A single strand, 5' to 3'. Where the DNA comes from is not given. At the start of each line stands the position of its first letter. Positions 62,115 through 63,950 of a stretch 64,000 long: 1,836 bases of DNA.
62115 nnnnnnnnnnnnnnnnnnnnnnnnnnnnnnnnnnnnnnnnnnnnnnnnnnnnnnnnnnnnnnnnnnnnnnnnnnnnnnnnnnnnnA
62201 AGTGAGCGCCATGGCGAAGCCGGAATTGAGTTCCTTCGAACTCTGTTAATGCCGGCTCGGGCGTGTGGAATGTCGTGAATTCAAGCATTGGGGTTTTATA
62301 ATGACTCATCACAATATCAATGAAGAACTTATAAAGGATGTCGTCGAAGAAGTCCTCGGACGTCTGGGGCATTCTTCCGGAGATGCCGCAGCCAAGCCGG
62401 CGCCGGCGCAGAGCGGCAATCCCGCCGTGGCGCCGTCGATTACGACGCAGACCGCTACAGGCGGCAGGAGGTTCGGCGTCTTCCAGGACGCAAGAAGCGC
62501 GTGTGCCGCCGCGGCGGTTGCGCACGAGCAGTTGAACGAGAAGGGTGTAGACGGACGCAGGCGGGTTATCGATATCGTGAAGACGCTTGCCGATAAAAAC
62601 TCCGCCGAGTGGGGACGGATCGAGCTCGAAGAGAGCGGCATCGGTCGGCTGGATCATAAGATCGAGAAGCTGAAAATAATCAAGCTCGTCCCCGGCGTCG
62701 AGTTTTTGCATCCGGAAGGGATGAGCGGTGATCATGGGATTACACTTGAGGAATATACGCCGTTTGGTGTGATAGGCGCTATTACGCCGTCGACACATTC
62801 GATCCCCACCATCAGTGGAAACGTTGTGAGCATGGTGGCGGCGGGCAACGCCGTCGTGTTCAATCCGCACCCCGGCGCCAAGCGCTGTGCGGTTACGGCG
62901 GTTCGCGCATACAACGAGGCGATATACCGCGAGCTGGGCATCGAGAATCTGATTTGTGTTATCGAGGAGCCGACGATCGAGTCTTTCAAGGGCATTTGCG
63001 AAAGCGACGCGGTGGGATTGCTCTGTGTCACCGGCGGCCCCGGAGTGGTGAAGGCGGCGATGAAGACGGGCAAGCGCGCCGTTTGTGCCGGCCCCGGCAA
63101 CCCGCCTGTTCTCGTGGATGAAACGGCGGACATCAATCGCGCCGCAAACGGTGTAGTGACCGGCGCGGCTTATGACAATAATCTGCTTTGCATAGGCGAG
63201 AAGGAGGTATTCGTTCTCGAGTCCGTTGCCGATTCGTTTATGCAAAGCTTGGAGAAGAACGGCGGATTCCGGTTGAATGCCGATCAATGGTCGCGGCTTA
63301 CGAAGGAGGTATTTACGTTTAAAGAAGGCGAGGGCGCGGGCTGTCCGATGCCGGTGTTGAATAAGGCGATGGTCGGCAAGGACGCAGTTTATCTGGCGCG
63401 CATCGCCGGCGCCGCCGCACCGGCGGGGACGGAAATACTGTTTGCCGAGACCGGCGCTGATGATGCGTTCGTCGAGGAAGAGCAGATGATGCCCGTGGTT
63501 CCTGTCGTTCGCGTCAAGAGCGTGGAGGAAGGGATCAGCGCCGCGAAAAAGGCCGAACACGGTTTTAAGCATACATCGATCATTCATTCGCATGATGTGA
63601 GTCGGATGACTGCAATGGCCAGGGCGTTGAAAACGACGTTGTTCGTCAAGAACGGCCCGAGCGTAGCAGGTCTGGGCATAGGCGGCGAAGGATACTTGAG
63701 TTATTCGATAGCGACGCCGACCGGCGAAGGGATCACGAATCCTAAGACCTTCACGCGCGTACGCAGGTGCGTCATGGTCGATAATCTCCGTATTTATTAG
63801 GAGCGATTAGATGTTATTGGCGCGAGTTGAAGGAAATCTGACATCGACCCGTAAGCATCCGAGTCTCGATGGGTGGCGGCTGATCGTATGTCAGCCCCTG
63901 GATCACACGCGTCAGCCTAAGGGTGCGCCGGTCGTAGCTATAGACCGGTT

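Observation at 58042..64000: PVM-type bacterial microcompartment locus with divergent DeoR regulator, truncated by the window end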

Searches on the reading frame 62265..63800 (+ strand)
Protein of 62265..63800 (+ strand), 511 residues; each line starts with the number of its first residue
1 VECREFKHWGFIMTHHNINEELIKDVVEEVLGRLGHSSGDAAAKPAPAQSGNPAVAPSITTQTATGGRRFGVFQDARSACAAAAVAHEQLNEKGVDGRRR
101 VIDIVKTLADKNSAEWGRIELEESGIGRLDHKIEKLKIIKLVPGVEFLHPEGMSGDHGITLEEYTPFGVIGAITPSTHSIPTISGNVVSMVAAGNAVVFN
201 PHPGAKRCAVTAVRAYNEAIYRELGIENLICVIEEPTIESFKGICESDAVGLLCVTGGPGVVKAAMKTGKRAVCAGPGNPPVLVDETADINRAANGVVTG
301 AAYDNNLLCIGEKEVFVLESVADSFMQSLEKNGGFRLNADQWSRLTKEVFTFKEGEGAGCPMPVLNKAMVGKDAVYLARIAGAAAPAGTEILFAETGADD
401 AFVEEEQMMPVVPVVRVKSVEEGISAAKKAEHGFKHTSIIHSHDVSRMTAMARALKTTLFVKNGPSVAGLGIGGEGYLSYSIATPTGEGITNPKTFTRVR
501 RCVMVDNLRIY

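Call 4: search_protein_families(library=pfam, proteins=[window:62265-63800:+])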
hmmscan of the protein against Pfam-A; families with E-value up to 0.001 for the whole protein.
window:62265-63800:+ (511 aa): 1 family
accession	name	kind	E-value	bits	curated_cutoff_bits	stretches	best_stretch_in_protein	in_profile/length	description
PF00171.27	Aldedh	-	1.3e-29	103.6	23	2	73-331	28-291/461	Aldehyde dehydrogenase family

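Call 6: find_encoding_contigs(protein=window:62265-63800:+, flank=10000, max_places=6)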
Protein window:62265-63800:+ (511 aa): no gene with exactly this product is on record in the collection.

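Call 8: find_encoding_contigs(protein=window:62301-63800:+, flank=10000, max_places=6)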
Protein window:62301-63800:+ (499 aa): 2 contigs read that carry it; 2 places shown.
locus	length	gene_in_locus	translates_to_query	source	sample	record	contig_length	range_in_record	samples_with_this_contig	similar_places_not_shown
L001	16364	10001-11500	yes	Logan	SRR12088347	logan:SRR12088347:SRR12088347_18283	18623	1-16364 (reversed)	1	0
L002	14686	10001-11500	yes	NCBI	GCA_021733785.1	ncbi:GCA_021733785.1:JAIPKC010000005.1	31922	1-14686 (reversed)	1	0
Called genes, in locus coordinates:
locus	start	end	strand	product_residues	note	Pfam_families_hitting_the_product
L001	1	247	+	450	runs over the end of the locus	PF04932:Wzy_C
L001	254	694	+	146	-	PF01220:DHquinase_II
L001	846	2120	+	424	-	PF00365:PFK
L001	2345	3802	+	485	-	-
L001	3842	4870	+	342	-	PF04616:Glyco_hydro_43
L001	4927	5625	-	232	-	PF02586:SRAP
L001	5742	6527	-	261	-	PF08220:HTH_DeoR, PF08279:HTH_11 (weak), PF25212:HVO_A0114 (weak), PF00455:DeoRC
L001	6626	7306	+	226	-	PF06130:PTAC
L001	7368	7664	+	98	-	PF00936:BMC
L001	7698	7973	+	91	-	PF00936:BMC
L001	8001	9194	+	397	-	PF00871:Acetate_kinase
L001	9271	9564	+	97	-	PF00936:BMC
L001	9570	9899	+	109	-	PF03319:EutN_CcmL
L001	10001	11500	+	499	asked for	PF00171:Aldedh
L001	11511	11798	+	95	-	PF03319:EutN_CcmL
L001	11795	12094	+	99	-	PF03319:EutN_CcmL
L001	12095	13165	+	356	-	PF00596:Aldolase_II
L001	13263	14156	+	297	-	PF00056:Ldh_1_N, PF02866:Ldh_1_C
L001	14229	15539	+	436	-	-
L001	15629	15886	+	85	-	-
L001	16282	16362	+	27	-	?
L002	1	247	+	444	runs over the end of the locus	PF04932:Wzy_C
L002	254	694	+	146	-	PF01220:DHquinase_II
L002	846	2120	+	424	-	PF00365:PFK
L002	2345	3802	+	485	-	-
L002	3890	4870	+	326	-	PF04616:Glyco_hydro_43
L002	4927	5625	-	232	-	PF02586:SRAP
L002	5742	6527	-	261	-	PF08220:HTH_DeoR, PF08279:HTH_11 (weak), PF25212:HVO_A0114 (weak), PF00455:DeoRC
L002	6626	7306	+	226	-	PF06130:PTAC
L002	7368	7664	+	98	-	PF00936:BMC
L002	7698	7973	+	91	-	PF00936:BMC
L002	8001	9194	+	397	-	PF00871:Acetate_kinase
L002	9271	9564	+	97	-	PF00936:BMC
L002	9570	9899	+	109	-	PF03319:EutN_CcmL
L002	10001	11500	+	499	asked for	PF00171:Aldedh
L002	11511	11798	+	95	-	PF03319:EutN_CcmL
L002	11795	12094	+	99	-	PF03319:EutN_CcmL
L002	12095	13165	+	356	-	PF00596:Aldolase_II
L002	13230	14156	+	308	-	PF00056:Ldh_1_N, PF02866:Ldh_1_C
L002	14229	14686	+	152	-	?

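Call 11: search_protein_families(library=pfam, proteins=[L001:11511-11798:+, L001:11795-12094:+, L001:12095-13165:+, L001:13263-14156:+, L001:14229-15539:+, L001:15629-15886:+], max_evalue=0.01)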
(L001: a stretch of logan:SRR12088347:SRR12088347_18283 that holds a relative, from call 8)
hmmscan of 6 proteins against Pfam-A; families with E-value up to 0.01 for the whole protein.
L001:11511-11798:+ (95 aa): 1 family
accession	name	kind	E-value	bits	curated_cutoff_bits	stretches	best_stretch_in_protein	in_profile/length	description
PF03319.19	EutN_CcmL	-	1.1e-26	93.6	25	1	1-84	1-83/83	Ethanolamine utilisation protein EutN/carboxysome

L001:11795-12094:+ (99 aa): 1 family
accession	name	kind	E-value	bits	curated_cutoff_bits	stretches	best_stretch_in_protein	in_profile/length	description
PF03319.19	EutN_CcmL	-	1.5e-15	57.9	25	1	1-92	1-83/83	Ethanolamine utilisation protein EutN/carboxysome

L001:12095-13165:+ (356 aa): 1 family
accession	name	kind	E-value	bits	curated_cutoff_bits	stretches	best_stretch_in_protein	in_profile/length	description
PF00596.27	Aldolase_II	-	5.1e-50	170.3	22.2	1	94-269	1-182/183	Class II Aldolase and Adducin N-terminal domain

L001:13263-14156:+ (297 aa): 2 families
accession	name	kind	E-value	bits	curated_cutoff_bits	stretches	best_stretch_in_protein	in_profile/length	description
PF02866.23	Ldh_1_C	-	3.2e-30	105.8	22.6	1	134-294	1-169/174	lactate/malate dehydrogenase, alpha/beta C-terminal domain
PF00056.29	Ldh_1_N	-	7e-30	104.3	27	1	2-131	13-141/141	lactate/malate dehydrogenase, NAD binding domain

L001:14229-15539:+ (436 aa): 0 families

L001:15629-15886:+ (85 aa): 3 families
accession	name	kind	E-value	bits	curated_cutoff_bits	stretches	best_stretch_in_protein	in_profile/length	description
PF05010.19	TACC_C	-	0.0017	18.6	29.9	1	13-80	29-96/201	Transforming acidic coiled-coil-containing protein (TACC), C-terminal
PF13851.11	GAS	-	0.0024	17.7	32.3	1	3-79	58-133/200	Growth-arrest specific micro-tubule binding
PF14523.12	Syntaxin_2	-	0.0044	17.4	26.5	1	13-84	37-99/134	Syntaxin-like protein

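Call 22: find_homologous_proteins(query=L001:12095-13165:+, max_evalue=1e-10)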
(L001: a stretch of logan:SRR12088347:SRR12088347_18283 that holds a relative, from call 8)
Query L001:12095-13165:+ (356 aa): 6908 proteins with E <= 1e-10 among 8000 candidates; the best 120 are listed.
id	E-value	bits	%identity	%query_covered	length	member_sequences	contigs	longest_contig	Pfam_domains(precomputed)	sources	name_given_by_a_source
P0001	2.0e-229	779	100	96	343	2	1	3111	PF00596.28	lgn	-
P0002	6.1e-158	544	65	100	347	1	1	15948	PF00596.28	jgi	jgi:L-fuculose-phosphate aldolase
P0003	8.7e-157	540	67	100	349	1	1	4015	PF00596.28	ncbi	-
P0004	9.2e-154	530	64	100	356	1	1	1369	PF00596.28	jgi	-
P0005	1.6e-153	529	65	100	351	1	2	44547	PF00596.28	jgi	jgi:L-fuculose-phosphate aldolase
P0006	3.5e-152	525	66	100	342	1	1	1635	PF00596.28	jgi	jgi:L-fuculose-phosphate aldolase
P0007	9.1e-152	523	64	100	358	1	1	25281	PF00596.28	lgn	-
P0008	3.3e-151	522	64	100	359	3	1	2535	PF00596.28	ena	-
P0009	5.0e-151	521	64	100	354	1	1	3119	PF00596.28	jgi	jgi:L-fuculose-phosphate aldolase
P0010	5.5e-151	521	66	99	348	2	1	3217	PF00596.28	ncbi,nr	ncbi:MAG: class II aldolase/adducin family protein [Chloroflexi bacterium]|nr:class II aldolase/addu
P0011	1.0e-150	520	65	100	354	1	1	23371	PF00596.28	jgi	jgi:L-fuculose-phosphate aldolase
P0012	1.4e-150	519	64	99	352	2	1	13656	PF00596.28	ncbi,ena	-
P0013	3.8e-150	518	63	100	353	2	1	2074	PF00596.28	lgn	-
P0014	4.3e-150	518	64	99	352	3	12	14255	PF00596.28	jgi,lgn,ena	jgi:L-fuculose-phosphate aldolase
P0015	5.5e-150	518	64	100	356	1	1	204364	PF00596.28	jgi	jgi:L-fuculose-phosphate aldolase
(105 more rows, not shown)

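Call 24: find_related_loci(query=A1, collection=genome_contigs, flank=10000)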
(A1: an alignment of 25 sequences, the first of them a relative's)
Query A1 (356 aa) in genome_contigs; peptide patterns used: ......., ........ (x = any residue, [..] = any of these).
599 stretches matched a pattern (row limit reached: there are more); 552 encode a relative of the query (tblastn E <= 1e-3); the best 80 are kept; 80 distinct loci.
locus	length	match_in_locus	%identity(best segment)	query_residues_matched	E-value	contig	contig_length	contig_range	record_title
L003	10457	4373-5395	63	1-355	3e-155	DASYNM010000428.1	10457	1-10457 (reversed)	MAG TPA_asm: Verrucomicrobiia bacterium isolate SMAG_U4403 k141_265054, whole genome shotgun sequence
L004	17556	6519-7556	63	1-354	1e-154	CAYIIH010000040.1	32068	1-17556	MAG TPA_asm: uncultured Verrucomicrobiota bacterium isolate ERP119705_co20_532 genome assembly, contig: NODE_1191_length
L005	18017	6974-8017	62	1-356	6e-154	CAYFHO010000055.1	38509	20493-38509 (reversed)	MAG TPA_asm: uncultured Verrucomicrobiota bacterium isolate ERP003628_co2_164 genome assembly, contig: NODE_764_length_3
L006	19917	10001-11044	63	1-355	1e-152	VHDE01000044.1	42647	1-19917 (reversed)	MAG: Verrucomicrobia bacterium isolate K_Offshore_80m_m1_157 K_Offshore_80m_m1_157_Ga0194132_10001785, whole genome shot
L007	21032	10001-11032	62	1-356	2e-152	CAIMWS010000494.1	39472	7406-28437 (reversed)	MAG: uncultured Verrucomicrobia bacterium isolate LaPlata_bin-2736 genome assembly, contig: bin-2736:494/561, whole geno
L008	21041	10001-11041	62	1-354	1e-150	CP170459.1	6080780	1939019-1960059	MAG: Verrucomicrobiota bacterium isolate tig00002468 chromosome, complete genome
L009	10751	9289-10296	59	1-356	2e-150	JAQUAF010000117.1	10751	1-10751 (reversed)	MAG: Verrucomicrobiia bacterium isolate STC_78 NODE_14538_length_10751_cov_9.643637_Sandtown_C, whole genome shotgun seq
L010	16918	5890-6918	62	1-352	1e-149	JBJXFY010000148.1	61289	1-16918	MAG: Limisphaerales bacterium isolate F1F2.bin.388 k127_9416881, whole genome shotgun sequence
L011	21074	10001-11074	60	1-356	3e-149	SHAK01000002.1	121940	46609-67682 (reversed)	MAG: Limisphaerales bacterium isolate MED-G186 Pedosphaeraceae-MED-G186-C2, whole genome shotgun sequence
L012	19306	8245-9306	61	1-355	1e-148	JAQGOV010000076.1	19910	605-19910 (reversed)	MAG: Verrucomicrobiales bacterium isolate RYN_622 scaffold_2085883, whole genome shotgun sequence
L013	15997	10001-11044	62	1-351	2e-148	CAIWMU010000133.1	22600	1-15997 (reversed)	MAG: uncultured Verrucomicrobia subdivision 3 bacterium isolate Loclat_bin-04207 genome assembly, contig: bin-04207:133/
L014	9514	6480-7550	61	1-354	4e-148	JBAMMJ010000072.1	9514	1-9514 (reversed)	MAG: Verrucomicrobiota bacterium isolate MAG28 ExploCarb_3808S_S2_1685_length_9514_cov_3, whole genome shotgun sequence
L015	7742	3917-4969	59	1-354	8e-148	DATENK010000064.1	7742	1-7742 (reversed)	MAG TPA_asm: Verrucomicrobiia bacterium isolate SMAG_U8967 k141_788400, whole genome shotgun sequence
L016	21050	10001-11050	59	1-354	8e-148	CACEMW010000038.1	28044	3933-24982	uncultured Verrucomicrobia bacterium isolate AG-404-B10 genome assembly, contig: AG-404-B10_NODE_38, whole genome shotgu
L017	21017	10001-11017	62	1-355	1e-147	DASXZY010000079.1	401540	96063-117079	MAG TPA_asm: Verrucomicrobiia bacterium isolate SMAG_U4865 k141_2758730, whole genome shotgun sequence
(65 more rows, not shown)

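Call 28: list_cluster_members(proteins=[window:62301-63800:+, window:54645-56102:+, L001:14229-15539:+, L001:13263-14156:+])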
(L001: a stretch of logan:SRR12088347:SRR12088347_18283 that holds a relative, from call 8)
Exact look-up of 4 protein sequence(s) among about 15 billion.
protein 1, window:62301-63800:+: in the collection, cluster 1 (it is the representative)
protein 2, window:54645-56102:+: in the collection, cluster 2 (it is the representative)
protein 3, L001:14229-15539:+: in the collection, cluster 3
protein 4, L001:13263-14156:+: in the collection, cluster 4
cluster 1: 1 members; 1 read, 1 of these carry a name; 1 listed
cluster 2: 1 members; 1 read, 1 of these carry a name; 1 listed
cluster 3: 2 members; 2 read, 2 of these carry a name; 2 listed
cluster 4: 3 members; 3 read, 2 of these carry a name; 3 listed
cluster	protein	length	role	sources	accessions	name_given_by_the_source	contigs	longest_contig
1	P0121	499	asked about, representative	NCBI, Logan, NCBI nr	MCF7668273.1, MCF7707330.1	MAG: aldehyde dehydrogenase [Verrucomicrobia bacterium] | aldehyde dehydrogenase [Verrucomicrobiota bacterium]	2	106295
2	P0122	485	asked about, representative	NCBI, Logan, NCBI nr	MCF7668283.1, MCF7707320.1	MAG: hypothetical protein K9N48_00700 [Verrucomicrobia bacterium] | hypothetical protein [Verrucomicrobiota bacterium]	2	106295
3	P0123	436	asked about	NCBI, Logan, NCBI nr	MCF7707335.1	MAG: hypothetical protein K9N52_00350 [Verrucomicrobia bacterium] | hypothetical protein [Verrucomicrobiota bacterium]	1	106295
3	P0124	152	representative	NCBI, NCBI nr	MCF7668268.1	MAG: hypothetical protein K9N48_00625, partial [Verrucomicrobia bacterium] | hypothetical protein [Verrucomicrobiota bacterium]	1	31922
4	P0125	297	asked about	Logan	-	-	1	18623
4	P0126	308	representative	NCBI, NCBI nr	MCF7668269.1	MAG: lactate/malate dehydrogenase family protein [Verrucomicrobia bacterium] | lactate/malate dehydrogenase family protein [Verrucomicrobiota bacterium]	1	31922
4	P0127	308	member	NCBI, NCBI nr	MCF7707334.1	MAG: lactate/malate dehydrogenase family protein [Verrucomicrobia bacterium] | lactate/malate dehydrogenase family protein [Verrucomicrobiota bacterium]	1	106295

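Call 30: search_protein_families(library=ncbifam, proteins=[L001:14229-15539:+, L001:13263-14156:+, L001:12095-13165:+, window:62301-63800:+, L001:15629-15886:+], max_evalue=0.01)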
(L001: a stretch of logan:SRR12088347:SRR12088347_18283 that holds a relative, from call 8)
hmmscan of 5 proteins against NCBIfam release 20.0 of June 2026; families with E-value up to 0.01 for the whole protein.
L001:14229-15539:+ (436 aa): 1 family
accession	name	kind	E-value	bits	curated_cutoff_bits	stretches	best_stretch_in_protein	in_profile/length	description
NF005556.0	PRK07226.1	subfamily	0.0075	15.7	241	0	263-327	198-263/267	2-amino-3,7-dideoxy-D-threo-hept-6-ulosonate synthase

L001:13263-14156:+ (297 aa): 11 families
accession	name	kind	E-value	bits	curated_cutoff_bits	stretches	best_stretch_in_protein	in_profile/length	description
TIGR01771.1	L-LDH-NAD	equivalog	2.3e-77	260.3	303.55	1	2-289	8-298/299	L-lactate dehydrogenase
NF004863.0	PRK06223.1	subfamily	1.3e-74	251.2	283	1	2-296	15-308/313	malate dehydrogenase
NF000824.0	PRK00066.1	subfamily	7.4e-74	248.9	339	1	2-295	18-314/316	L-lactate dehydrogenase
TIGR01763.1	MalateDH_bact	equivalog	9.7e-56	189.2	351.85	1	2-291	13-301/305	malate dehydrogenase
NF041314.1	Malate_DH_Halo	equivalog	9.4e-51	172.8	550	1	2-295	14-303/304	malate dehydrogenase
TIGR01772.1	MDH_euk_gproteo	equivalog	4.4e-20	72.2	273.05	1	8-218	18-223/313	malate dehydrogenase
TIGR01759.1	MalateDH-SF1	subfamily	2.4e-17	62.9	345.65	1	18-281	37-315/327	malate dehydrogenase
NF003916.0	PRK05442.1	equivalog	2.6e-16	59.5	271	1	18-291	39-319/328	malate dehydrogenase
TIGR01758.1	MDH_euk_cyt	equivalog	5.7e-10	39.2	470.4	1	27-227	44-250/324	malate dehydrogenase, NAD-dependent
TIGR01756.1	LDH_protist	equivalog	3.9e-09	36.1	486.25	1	21-178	21-181/313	lactate dehydrogenase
TIGR01757.1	Malate-DH_plant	equivalog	3.7e-07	29.2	598.3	1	26-230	88-294/387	malate dehydrogenase, NADP-dependent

L001:12095-13165:+ (356 aa): 34 families (the best 25 are shown)
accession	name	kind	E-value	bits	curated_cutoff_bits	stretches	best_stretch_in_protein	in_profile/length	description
NF043034.1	OxoTetrPhDc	equivalog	1.9e-43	148.7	250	1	90-289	3-203/205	3-oxo-tetronate 4-phosphate decarboxylase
NF040649.1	FucA_Meth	equivalog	1.2e-33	116.6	250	1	94-270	4-174/179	L-fuculose phosphate aldolase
NF005123.0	PRK06557.1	subfamily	2.1e-31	109.3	251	1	89-278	9-201/223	L-ribulose-5-phosphate 4-epimerase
NF006208.0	PRK08333.1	equivalog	6.3e-29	101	267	1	91-267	4-178/189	aldolase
NF005302.0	PRK06833.1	equivalog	7.8e-27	94.1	264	1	89-276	3-190/214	L-fuculose-phosphate aldolase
NF053831.1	RU1PAldHalo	equivalog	7.4e-26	90.9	300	1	109-289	20-198/208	ribulose-1-phosphate aldolase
NF006413.0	PRK08660.1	equivalog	1.1e-23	84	203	1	93-273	3-178/184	aldolase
NF004527.0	PRK05874.1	equivalog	3.9e-23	82.1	308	1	97-276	12-193/218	L-fuculose-phosphate aldolase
TIGR03328.1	salvage_mtnB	equivalog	1.8e-21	76.6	137.05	1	96-263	1-182/194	methylthioribulose 1-phosphate dehydratase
NF004979.0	PRK06357.1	equivalog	1.4e-20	73.6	216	1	92-263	6-189/221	hypothetical protein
NF002963.0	PRK03634.1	equivalog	1.9e-20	73.1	170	1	155-291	111-260/274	rhamnulose-1-phosphate aldolase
NF005984.0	PRK08087.1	subfamily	2.2e-20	73.4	264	1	91-266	5-178/215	L-fuculose-phosphate aldolase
NF006672.0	PRK09220.1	equivalog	7.8e-19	67.9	226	1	90-190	9-109/209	methylthioribulose 1-phosphate dehydratase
TIGR01086.1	fucA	equivalog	1e-17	64.6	400.25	1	91-265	4-176/214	L-fuculose-phosphate aldolase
NF006047.0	PRK08193.1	subfamily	3.8e-17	62.6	257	1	89-283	2-210/231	L-ribulose-5-phosphate 4-epimerase AraD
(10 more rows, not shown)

window:62301-63800:+ (499 aa): 37 families (the best 25 are shown)
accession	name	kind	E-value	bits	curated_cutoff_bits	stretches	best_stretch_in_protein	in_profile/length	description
NF011927.0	PRK15398.1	subfamily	5.7e-178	592.3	403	1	6-498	1-464/465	aldehyde dehydrogenase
NF010378.0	PRK13805.1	equivalog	3.6e-57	193.9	951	1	153-461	109-412/872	bifunctional acetaldehyde-CoA/alcohol dehydrogenase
TIGR02518.1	EutH_ACDH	equivalog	1.3e-48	166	620.1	1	61-460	7-406/488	acetaldehyde dehydrogenase (acetylating)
NF047625.1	AcylSulfactDhSauS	equivalog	6.1e-35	120.9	600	1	107-471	51-414/464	acylating sulfoacetaldehyde dehydrogenase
NF040648.1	lactal_redase_Meth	equivalog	2.5e-22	79.5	650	1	64-445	35-416/463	lactaldehyde dehydrogenase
TIGR03250.1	PhnAcAld_DH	equivalog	1.2e-19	70.3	635.65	1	155-444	140-422/472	phosphonoacetaldehyde dehydrogenase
NF006916.0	PRK09407.1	equivalog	5.9e-17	61.4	521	1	53-319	47-319/526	succinic semialdehyde dehydrogenase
NF010000.0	PRK13473.1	subfamily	4.5e-15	55.2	615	1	63-445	40-427/475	aminobutyraldehyde dehydrogenase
TIGR01780.1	SSADH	subfamily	5.7e-15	55.1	646.35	2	153-319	116-282/448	succinate-semialdehyde dehydrogenase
NF052305.1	DioxValDhHalo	equivalog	1.8e-14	53.6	750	1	147-317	133-304/483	2,5-dioxovalerate dehydrogenase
NF050084.1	pip_6_carb_DH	equivalog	7.4e-14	51.5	730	1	149-433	112-400/475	L-piperidine-6-carboxylate dehydrogenase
NF007352.0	PRK09847.1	equivalog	7.8e-14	51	850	1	145-451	148-453/495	aldehyde dehydrogenase PuuC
NF047626.1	SulfactDhSafD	equivalog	9e-14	51.4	700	1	147-454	118-418/454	sulfoacetaldehyde dehydrogenase SafD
NF042993.1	AlphKGSA_gudD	equivalog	2.4e-13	49.6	770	1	147-317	133-303/481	alpha-ketoglutaric semialdehyde dehydrogenase GucD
TIGR01804.1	BADH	equivalog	3e-12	45.8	668.6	1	153-319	132-298/467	betaine-aldehyde dehydrogenase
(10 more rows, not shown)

L001:15629-15886:+ (85 aa): 4 families
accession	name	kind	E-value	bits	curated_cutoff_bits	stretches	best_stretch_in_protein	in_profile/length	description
NF033917.0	antiphage_ZorA_4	subfamily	0.00023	20.2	500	1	3-79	168-244/413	anti-phage ZorAB system protein ZorA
NF003034.1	PRK03918.1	equivalog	0.0029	15.7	700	1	11-76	583-647/878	DNA double-strand break repair ATPase Rad50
NF041034.1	Rad50_Sulf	equivalog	0.008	14.1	1000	1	13-79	447-513/872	DNA double-strand break repair ATPase Rad50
NF033914.0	antiphage_ZorA_1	subfamily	0.0085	14.4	190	1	21-78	518-572/619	anti-phage ZorAB system protein ZorA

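Call 33: search_solved_structures(query=L001:14229-15539:+, max_evalue=10, show_alignments=1)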
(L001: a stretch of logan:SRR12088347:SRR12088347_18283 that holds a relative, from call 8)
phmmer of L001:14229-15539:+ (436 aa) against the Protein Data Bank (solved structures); distinct sequences matched with E-value up to 10: 0.
